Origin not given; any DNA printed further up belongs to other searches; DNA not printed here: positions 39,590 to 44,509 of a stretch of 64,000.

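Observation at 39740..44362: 1540-aa single-gene nuclease / P-loop / HEAT-repeat protein: candidate uncharacterised STAND (Avs-like) defence sensor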

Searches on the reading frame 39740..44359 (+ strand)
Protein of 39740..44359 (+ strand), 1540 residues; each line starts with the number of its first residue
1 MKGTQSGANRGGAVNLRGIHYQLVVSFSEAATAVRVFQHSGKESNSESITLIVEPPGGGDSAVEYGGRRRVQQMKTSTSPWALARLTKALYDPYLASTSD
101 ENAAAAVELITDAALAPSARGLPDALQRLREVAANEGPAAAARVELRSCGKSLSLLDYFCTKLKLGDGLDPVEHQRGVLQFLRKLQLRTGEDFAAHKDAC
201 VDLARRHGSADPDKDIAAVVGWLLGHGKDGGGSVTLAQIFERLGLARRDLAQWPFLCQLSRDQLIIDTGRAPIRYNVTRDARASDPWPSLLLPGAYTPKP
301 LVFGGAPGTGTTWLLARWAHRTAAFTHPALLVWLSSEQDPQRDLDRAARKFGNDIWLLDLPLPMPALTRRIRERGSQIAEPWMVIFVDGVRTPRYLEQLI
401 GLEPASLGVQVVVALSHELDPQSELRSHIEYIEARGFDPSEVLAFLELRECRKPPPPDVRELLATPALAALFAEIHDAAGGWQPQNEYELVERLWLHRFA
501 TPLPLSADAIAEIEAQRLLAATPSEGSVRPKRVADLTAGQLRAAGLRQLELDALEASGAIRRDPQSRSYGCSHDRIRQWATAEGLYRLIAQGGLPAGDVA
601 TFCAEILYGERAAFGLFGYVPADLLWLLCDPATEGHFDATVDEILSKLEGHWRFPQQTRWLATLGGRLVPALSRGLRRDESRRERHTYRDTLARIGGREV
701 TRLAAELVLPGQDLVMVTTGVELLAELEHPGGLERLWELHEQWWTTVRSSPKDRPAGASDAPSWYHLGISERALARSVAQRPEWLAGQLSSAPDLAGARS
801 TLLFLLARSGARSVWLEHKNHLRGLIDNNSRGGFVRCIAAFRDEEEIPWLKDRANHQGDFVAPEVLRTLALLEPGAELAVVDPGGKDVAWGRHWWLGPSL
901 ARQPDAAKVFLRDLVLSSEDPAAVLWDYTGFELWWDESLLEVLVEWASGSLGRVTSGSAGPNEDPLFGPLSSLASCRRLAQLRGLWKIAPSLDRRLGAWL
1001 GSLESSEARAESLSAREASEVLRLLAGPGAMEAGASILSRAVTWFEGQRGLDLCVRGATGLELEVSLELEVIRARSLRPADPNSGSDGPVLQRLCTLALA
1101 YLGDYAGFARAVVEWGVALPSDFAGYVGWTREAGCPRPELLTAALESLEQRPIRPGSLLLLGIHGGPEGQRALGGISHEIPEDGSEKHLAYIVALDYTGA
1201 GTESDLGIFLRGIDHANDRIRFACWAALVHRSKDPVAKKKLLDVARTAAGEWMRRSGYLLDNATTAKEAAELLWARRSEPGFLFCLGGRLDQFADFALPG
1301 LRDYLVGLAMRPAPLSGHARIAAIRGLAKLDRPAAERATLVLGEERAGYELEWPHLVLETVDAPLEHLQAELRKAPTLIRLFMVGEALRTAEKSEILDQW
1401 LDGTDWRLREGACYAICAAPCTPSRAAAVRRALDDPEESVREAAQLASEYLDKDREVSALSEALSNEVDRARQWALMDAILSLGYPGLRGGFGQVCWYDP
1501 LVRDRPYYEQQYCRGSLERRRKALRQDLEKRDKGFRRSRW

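Call 4: search_protein_families(library=pfam, proteins=[window:39740-44359:+], max_evalue=1)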
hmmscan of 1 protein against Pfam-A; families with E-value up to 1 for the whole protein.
window:39740-44359:+ (1540 aa): 2 families
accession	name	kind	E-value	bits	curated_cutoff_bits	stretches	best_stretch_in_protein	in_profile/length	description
PF13646.12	HEAT_2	-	5.2e-08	33.5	27.7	1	1399-1476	6-84/88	HEAT repeats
PF02985.28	HEAT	-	0.0041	17.7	23.5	0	1430-1444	6-20/31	HEAT repeat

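Call 5: search_protein_families(library=padloc, proteins=[window:39740-44359:+], max_evalue=1)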
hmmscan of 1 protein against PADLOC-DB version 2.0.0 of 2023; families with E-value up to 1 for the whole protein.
window:39740-44359:+ (1540 aa): 0 families

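Call 6: search_protein_families(library=ncbifam, proteins=[window:39740-44359:+], max_evalue=1)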
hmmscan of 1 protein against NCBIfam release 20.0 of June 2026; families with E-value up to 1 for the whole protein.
window:39740-44359:+ (1540 aa): 1 family
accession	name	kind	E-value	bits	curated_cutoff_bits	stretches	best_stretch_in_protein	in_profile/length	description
NF010374.0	PRK13800.1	equivalog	0.0063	14.8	1196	1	1392-1467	808-883/898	fumarate reductase/succinate dehydrogenase flavoprotein subunit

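Call 7: find_homologous_proteins(query=window:39740-44359:+)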
Query window:39740-44359:+ (1540 aa): 1 proteins with E <= 0.001 among 8000 candidates.
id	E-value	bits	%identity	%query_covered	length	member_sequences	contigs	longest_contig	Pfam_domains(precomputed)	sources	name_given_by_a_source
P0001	0.0e+0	3123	91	100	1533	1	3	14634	PF13646.13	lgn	-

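Call 16: find_encoding_contigs(protein=P0001, flank=10000)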
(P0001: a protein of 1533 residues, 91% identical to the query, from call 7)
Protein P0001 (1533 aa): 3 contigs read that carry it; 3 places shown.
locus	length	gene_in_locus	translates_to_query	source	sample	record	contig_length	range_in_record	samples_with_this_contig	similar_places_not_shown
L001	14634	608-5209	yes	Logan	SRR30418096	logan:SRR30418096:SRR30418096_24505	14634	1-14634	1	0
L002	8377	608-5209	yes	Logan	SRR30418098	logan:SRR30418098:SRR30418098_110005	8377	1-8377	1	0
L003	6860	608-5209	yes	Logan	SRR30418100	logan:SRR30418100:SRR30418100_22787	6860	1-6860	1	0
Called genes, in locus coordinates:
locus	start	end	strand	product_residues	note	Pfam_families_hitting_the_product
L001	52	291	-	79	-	-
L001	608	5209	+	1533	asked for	PF13646:HEAT_2 (faint)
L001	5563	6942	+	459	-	-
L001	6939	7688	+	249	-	-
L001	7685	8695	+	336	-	-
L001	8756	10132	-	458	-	PF07238:PilZ (weak)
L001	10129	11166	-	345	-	PF06723:MreB_Mbl, PF00022:Actin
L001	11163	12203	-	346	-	PF01520:Amidase_3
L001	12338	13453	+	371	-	PF00817:IMS, PF11798:IMS_HHH, PF11799:IMS_C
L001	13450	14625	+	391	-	-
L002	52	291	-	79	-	-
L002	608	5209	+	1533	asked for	PF13646:HEAT_2 (faint)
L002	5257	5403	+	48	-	-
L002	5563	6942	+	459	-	-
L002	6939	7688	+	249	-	-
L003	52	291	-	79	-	-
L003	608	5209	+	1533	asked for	PF13646:HEAT_2 (faint)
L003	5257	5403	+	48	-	-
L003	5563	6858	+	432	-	?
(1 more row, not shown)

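Call 17: find_related_loci(query=window:39740-44359:+, collection=genome_contigs, flank=10000)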
Query window:39740-44359:+ (1540 aa) in genome_contigs; peptide patterns used: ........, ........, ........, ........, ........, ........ (x = any residue, [..] = any of these).
32 stretches matched a pattern; 3 encode a relative of the query (tblastn E <= 1e-3); 3 distinct loci.
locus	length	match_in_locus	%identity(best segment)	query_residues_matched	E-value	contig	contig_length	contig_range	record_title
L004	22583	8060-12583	25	11-1491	2e-51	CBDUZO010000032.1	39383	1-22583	MAG TPA_asm: uncultured Phycisphaerales bacterium isolate SRR22302362_binner23_Refined_17 genome assembly, contig: ERZ25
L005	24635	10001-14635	24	11-1526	2e-41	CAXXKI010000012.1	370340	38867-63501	MAG: Phycisphaerae bacterium isolate bd3be242-9aa2-4165-bc29-2748e4656e29 genome assembly, contig: contig_12, whole geno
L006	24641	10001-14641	24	11-1525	3e-50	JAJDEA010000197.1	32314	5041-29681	MAG: Phycisphaerae bacterium isolate OFTM303 OFTM303_196, whole genome shotgun sequence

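Call 25: search_solved_structures(query=A1, max_evalue=10)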
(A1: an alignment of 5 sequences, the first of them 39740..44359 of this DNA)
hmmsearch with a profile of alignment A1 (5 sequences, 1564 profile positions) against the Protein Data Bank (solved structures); distinct sequences matched with E-value up to 10: 17.
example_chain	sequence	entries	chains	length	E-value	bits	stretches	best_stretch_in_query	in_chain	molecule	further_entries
4zv6_A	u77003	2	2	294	2.8e-09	38.3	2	1350-1498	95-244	AlphaRep-7 | alpha-Rep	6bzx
4xl5_C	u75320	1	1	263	1.8e-06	28.9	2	1180-1293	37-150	bGFP-A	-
8aw4_A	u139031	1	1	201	9.8e-06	26.5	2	1426-1492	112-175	ALPHAREP bB-E3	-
8aw4_B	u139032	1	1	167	3.6e-05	24.6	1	1154-1272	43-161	ALPHAREP bGFPD-YY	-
7p0h_A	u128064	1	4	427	8e-05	23.5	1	1154-1296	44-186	Helicobacter pylori ComF fused to an artificial alphaREP crystallization helper (named B2)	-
5dcq_A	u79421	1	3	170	0.00032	21.5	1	1426-1503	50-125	artificial repeat proteins (alphaREP3)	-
6gwd_G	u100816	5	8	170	0.00084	20.1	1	1426-1497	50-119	iiH5 ALPHAREP | iih5 Alpha Repeating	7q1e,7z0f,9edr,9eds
6veh_A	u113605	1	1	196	0.0017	19.1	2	1159-1259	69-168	HEAT repeat domain-containing protein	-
1oyz_A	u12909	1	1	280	0.0042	17.8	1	1403-1497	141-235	Hypothetical protein yibA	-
9rhz_A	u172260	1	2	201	0.0059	17.3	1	1177-1299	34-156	ALPHAREP bE5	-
1te4_A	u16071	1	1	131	0.019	15.7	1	1424-1493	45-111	conserved protein MTH187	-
4xvp_D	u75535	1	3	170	0.028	15.1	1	1426-1486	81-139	BGFP-C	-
11cp_A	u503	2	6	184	0.079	13.6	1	1466-1555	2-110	designed metalloprotease TDPr3 | TDPr3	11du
4jw3_C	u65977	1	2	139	0.094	13.3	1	1427-1498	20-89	Alpha-helical artificial proteins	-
6g4j_B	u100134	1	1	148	0.3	11.7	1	1426-1497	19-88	alphaREP bE8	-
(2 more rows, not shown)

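Call 26: search_protein_families(library=pfam, proteins=[L004:8039-12709:+, L005:9953-14677:+, L006:9932-14653:+, L004:8039-8938:+, L005:9953-10852:+, L006:9932-10831:+], max_evalue=10)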
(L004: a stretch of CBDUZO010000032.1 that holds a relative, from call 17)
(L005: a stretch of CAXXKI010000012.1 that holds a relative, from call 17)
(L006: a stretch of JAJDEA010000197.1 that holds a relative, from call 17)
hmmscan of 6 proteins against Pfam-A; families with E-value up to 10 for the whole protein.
L004:8039-12709:+ (1557 aa): 2 families
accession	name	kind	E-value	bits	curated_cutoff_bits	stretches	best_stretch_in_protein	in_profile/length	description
PF13646.12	HEAT_2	-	6.4e-09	36.4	27.7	4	1415-1488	1-73/88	HEAT repeats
PF06470.18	SMC_hinge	-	0.0035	18.2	22.5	1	423-462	30-70/116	SMC proteins Flexible Hinge Domain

L005:9953-14677:+ (1575 aa): 5 families
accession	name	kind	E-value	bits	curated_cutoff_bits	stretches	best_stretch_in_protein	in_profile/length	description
PF13646.12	HEAT_2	-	3.7e-14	53.2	27.7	4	1196-1273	2-79/88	HEAT repeats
PF02985.28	HEAT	-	0.0002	21.8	23.5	0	1196-1221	3-27/31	HEAT repeat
PF13513.12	HEAT_EZ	-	0.0006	20.7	27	1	1193-1219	28-53/55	HEAT-like repeat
PF05729.18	NACHT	-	0.022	15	26.7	1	401-475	81-164/167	NACHT domain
PF13401.12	AAA_22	-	0.12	13.2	27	1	323-413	7-96/130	AAA domain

L006:9932-14653:+ (1574 aa): 5 families
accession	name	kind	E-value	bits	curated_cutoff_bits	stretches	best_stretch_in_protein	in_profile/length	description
PF13646.12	HEAT_2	-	7.2e-12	45.9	27.7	4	1174-1253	7-87/88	HEAT repeats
PF13401.12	AAA_22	-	0.015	16.1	27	1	331-398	5-76/130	AAA domain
PF12717.13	Cnd1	-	0.094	13.2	26.4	1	729-756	20-47/162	non-SMC mitotic condensation complex subunit 1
PF02985.28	HEAT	-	0.2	12.4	23.5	1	734-756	4-26/31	HEAT repeat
PF03130.22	HEAT_PBS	-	5.3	8.4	20.9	0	1215-1240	2-25/27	PBS lyase HEAT-like repeat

L004:8039-8938:+ (300 aa): 0 families

L005:9953-10852:+ (300 aa): 0 families

L006:9932-10831:+ (300 aa): 0 families

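Call 27: search_protein_families(library=padloc, proteins=[L004:8039-12709:+, L005:9953-14677:+, L006:9932-14653:+], max_evalue=10)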
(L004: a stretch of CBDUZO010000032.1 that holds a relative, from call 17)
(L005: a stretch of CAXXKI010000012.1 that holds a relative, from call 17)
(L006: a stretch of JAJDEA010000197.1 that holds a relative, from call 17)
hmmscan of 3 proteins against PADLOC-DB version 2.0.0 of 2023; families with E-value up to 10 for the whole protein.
L004:8039-12709:+ (1557 aa): 0 families

L005:9953-14677:+ (1575 aa): 2 families
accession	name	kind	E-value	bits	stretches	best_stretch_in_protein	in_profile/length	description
PDLC02973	WGR_XIII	-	1.4e-05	21.7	2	703-774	109-180/973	-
PDLC03849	LmuA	-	0.066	10.7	1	12-86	11-85/370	-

L006:9932-14653:+ (1574 aa): 3 families
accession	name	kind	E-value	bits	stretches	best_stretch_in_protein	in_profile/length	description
PDLC02163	Avs2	-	0.0052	12.4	1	316-363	396-445/1576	-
PDLC02165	Avs2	-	0.026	10.2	1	321-364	200-245/1375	-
PDLC02162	Avs2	-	0.041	9.8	1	316-364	312-362/1379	-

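Call 33: find_homologous_proteins(query=A2, max_evalue=0.00001)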
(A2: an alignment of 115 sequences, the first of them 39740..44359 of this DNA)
Query A2 (115 sequences) (1540 aa, profile of the alignment): 6 proteins with E <= 0.00001 among 8000 candidates.
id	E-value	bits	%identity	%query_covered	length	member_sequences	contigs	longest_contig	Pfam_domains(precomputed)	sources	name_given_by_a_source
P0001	0.0e+0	1075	91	100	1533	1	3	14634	PF13646.13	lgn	-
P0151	3.8e-30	122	30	6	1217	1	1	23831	PF21581.4,PF12717.14,PF00514.30,PF02985.29,PF03130.23,PF24492.2,PF20168.5,PF13513.13,PF01602.27,PF13646.13,PF23227.2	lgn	-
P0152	2.8e-14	70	41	2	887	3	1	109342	PF21581.4,PF00514.30,PF02985.29,PF03130.23,PF08448.17,PF13513.13,PF01602.27,PF13646.13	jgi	jgi:HEAT repeat protein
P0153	8.7e-14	68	-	-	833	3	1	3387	PF21581.4,PF12717.14,PF02985.29,PF03130.23,PF13513.13,PF13646.13,PF23227.2,PF12765.14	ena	-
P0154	2.5e-12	63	58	2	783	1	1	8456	PF02985.29,PF03130.23,PF13513.13,PF13646.13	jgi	jgi:HEAT repeat protein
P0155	5.9e-6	42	41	3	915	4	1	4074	PF12717.14,PF00514.30,PF02985.29,PF24492.2,PF01602.27,PF25767.2,PF07238.20,PF07714.24,PF00069.32,PF25786.1,PF03130.23,PF13513.13,PF13646.13,PF23227.2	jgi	jgi:serine/threonine protein kinase/HEAT repeat protein/Tfp pilus assembly protein PilZ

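Call 44: search_protein_families(library=padloc, alignment_id=A6, max_evalue=0.1)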
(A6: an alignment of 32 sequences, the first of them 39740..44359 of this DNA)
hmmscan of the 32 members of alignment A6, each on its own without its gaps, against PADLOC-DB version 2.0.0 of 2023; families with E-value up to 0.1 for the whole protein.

A. member 1, window:39740-44359:+ (1540 aa): 0 families

B. families by the number of members that match (of 32 scanned): 18 families
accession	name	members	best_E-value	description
PDLC04140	mad8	9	0.00012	mads_8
PDLC03848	LmuA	5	1e-06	-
PDLC03925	OloA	3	5.5e-06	-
PDLC05064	PDC-S68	3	0.00033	-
PDLC01734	typeIV_RecD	3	0.0031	RecD_0_IVD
PDLC02372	Nhi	2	0.0048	-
PDLC00268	PtuA1|PtuA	2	0.011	AAA ATPase domain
PDLC04103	HerA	2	0.039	-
PDLC02005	SAVED3--SAVED_PDDEXK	1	0.0053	-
PDLC02350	AbiO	1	0.0066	AbiO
PDLC03759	RT_UG21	1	0.021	DRT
PDLC02165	Avs2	1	0.026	-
PDLC04786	PDC-S01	1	0.036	-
PDLC04244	PDC-M01A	1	0.041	-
PDLC00914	TRIP13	1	0.043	TRIP13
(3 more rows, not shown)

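Call 45: search_protein_families(library=pfam, alignment_id=A6, max_evalue=0.1)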
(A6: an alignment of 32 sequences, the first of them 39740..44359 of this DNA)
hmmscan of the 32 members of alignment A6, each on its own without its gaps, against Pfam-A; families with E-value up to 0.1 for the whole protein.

A. member 1, window:39740-44359:+ (1540 aa): 2 families
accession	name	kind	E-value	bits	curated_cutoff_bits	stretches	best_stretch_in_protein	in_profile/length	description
PF13646.12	HEAT_2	-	5.2e-08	33.5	27.7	1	1399-1476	6-84/88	HEAT repeats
PF02985.28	HEAT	-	0.0041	17.7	23.5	0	1430-1444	6-20/31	HEAT repeat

B. families by the number of members that match (of 32 scanned): 39 families (the first 25 are shown)
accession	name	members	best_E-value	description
PF13646.12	HEAT_2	31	8.4e-22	HEAT repeats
PF13401.12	AAA_22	25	2.1e-07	AAA domain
PF25199.1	nSTAND_NTPase5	13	5.6e-05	Novel STAND NTPase 5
PF02985.28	HEAT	11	8.6e-06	HEAT repeat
PF13191.12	AAA_16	9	0.0014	AAA ATPase domain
PF13481.12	AAA_25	7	0.011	AAA domain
PF20720.3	nSTAND3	5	0.00026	Novel STAND NTPase 3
PF05729.18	NACHT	5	0.00048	NACHT domain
PF13604.12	AAA_30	5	0.00066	AAA domain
PF01695.23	IstB_IS21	2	0.045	IstB-like ATP binding protein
PF14130.12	Cap4_nuclease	1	0.00048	Cap4, dsDNA endonuclease domain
PF20513.3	UBact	1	0.0014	Prokaryotic ubiquitin-like protein UBact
PF13173.12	AAA_14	1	0.0018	AAA domain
PF05970.20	PIF1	1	0.0052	PIF1-like helicase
PF00308.24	Bac_DnaA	1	0.0053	Bacterial DnaA ATPAse domain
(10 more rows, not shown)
